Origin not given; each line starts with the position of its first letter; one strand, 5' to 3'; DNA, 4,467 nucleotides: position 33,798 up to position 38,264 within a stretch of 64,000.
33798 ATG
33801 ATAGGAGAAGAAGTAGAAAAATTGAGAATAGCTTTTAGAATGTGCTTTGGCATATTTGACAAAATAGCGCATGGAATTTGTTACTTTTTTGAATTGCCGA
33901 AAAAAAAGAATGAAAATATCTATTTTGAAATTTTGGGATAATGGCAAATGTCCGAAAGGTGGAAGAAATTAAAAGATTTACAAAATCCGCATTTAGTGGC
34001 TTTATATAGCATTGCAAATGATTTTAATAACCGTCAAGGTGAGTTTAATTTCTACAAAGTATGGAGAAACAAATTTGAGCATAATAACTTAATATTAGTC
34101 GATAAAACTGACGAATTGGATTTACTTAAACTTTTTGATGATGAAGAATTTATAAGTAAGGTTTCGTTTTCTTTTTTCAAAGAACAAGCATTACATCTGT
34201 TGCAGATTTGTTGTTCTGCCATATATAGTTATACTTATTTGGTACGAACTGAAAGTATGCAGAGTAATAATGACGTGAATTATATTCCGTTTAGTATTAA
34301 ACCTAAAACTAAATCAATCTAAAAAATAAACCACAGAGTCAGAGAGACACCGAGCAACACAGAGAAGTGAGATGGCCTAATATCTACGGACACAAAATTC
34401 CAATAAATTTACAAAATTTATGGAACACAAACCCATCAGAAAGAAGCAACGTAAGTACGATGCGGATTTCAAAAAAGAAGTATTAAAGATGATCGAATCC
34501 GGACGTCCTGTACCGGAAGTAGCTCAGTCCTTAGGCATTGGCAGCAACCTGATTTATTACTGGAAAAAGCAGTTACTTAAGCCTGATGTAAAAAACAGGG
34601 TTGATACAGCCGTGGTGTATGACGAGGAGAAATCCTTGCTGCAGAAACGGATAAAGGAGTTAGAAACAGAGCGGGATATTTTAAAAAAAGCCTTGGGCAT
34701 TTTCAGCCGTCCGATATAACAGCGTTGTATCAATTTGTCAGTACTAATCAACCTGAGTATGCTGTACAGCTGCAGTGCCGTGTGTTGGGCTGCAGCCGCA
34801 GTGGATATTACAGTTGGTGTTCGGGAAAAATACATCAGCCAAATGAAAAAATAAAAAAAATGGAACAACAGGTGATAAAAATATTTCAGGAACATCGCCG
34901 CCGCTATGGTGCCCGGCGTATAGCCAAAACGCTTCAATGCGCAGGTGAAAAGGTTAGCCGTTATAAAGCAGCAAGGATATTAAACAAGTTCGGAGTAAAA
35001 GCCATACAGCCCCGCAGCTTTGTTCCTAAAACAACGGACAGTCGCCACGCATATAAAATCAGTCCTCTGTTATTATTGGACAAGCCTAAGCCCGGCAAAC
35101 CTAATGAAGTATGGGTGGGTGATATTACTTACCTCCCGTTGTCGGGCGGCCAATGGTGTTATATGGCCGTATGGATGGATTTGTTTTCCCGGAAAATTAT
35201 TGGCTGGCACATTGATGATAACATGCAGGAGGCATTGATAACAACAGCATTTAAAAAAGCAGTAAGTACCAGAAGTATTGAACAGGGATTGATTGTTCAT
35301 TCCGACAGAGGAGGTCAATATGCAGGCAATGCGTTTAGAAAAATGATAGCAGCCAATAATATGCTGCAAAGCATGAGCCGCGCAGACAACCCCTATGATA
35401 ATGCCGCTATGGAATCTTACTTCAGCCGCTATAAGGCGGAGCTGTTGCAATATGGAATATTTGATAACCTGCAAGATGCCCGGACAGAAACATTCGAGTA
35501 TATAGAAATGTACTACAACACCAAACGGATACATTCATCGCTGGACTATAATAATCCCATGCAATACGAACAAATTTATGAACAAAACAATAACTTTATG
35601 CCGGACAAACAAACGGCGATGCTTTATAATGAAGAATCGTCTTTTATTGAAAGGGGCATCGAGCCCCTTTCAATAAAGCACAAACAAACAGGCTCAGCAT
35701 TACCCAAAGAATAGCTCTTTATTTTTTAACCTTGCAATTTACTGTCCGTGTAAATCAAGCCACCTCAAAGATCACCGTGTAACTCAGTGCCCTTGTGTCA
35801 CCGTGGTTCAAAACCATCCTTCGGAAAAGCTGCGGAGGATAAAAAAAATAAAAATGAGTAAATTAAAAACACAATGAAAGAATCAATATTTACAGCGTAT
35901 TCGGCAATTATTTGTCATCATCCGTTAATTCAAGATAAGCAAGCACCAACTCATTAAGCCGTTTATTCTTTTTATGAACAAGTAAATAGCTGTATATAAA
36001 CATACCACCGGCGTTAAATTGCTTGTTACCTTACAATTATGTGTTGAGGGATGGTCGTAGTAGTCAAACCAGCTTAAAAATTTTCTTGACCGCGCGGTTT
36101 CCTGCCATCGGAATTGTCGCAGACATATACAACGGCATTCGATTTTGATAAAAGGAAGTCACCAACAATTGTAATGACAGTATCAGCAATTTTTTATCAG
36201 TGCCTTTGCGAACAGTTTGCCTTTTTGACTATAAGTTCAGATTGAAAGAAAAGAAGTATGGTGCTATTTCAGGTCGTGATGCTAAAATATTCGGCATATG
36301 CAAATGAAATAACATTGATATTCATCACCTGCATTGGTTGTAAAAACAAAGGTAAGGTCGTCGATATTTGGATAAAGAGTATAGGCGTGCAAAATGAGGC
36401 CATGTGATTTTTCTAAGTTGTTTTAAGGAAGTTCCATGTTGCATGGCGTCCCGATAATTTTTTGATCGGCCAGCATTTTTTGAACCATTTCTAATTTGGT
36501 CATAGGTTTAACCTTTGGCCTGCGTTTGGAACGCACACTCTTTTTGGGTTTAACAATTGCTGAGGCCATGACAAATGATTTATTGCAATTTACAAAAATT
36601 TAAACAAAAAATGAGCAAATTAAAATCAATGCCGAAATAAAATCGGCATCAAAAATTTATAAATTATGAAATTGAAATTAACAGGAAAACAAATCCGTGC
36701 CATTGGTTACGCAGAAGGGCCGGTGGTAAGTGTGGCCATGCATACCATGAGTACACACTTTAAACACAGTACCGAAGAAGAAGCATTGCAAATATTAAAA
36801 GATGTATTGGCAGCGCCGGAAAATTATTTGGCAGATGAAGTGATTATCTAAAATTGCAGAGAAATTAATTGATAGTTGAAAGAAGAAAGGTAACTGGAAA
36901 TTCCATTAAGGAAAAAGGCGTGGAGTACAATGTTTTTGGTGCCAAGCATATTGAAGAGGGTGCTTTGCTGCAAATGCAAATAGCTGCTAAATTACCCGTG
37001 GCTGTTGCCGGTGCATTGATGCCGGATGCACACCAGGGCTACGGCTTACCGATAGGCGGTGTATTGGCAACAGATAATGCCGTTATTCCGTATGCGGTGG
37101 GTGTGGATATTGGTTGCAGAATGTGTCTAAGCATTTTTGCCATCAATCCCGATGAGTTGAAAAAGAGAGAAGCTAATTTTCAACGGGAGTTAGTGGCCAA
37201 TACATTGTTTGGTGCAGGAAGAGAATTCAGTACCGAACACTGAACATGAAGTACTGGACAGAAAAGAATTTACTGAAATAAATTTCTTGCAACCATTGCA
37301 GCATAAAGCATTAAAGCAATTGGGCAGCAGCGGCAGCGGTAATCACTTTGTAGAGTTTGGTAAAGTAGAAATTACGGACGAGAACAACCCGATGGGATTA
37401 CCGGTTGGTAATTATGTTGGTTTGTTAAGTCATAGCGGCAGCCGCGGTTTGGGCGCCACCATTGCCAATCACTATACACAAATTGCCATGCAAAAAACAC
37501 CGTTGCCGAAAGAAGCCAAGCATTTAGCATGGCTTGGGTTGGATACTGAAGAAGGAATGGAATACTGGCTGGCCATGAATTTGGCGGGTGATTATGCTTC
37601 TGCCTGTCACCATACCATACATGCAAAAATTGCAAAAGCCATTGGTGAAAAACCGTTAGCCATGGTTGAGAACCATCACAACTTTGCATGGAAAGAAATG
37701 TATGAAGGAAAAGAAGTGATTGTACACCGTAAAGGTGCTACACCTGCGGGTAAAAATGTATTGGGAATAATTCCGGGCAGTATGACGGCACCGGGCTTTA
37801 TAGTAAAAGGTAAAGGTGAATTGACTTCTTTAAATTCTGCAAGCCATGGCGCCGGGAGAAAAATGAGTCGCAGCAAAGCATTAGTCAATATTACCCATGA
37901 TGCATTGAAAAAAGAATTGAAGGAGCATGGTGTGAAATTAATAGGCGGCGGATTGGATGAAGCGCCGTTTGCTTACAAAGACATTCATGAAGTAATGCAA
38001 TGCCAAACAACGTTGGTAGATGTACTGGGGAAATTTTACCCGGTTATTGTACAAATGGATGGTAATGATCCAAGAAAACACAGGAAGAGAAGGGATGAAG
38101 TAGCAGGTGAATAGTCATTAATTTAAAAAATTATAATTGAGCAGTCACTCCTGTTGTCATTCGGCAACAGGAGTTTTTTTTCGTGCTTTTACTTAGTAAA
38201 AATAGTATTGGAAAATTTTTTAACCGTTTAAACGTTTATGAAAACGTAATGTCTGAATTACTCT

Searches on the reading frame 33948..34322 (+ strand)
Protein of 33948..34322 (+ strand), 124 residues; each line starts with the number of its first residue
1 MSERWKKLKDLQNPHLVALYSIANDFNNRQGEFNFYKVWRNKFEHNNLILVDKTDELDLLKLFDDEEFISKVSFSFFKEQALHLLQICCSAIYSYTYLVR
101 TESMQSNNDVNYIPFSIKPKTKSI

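Call 106: search_protein_families(library=pfam, proteins=[window:33948-34322:+], max_evalue=0.001)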
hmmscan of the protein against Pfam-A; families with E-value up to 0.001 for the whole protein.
window:33948-34322:+ (124 aa): 1 family
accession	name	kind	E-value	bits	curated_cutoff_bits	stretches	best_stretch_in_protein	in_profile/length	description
PF18733.6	HEPN_LA2681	-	1.1e-10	41.7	27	1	4-102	109-204/204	LA2681-like HEPN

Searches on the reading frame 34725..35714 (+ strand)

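Call 106: search_protein_families(library=pfam, proteins=[window:34725-35714:+], max_evalue=0.001)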
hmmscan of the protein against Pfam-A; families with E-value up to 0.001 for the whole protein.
window:34725-35714:+ (329 aa): 5 families
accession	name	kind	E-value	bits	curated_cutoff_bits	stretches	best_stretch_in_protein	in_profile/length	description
PF00665.32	rve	-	8.9e-28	97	32.6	1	125-223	3-102/102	Integrase core domain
PF13683.12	rve_3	-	4.5e-11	42.8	26.5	1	215-278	5-67/67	Integrase core domain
PF13276.12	HTH_21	-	4.8e-11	43.2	28.1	1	46-98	7-59/60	HTH-like domain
PF13333.12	rve_2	-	6.9e-11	42.6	22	1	230-283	1-53/56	Integrase core domain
PF13610.12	DDE_Tnp_IS240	-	4.4e-05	24.1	27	1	130-264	4-136/139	DDE domain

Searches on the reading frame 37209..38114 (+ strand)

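Call 106: search_protein_families(library=pfam, proteins=[window:37209-38114:+], max_evalue=0.001)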
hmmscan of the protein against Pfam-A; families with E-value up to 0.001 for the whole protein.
window:37209-38114:+ (301 aa): 1 family
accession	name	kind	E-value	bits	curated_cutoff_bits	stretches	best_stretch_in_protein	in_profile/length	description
PF01139.22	RtcB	-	1.9e-63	215.6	27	1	29-281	138-423/426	tRNA-splicing ligase RtcB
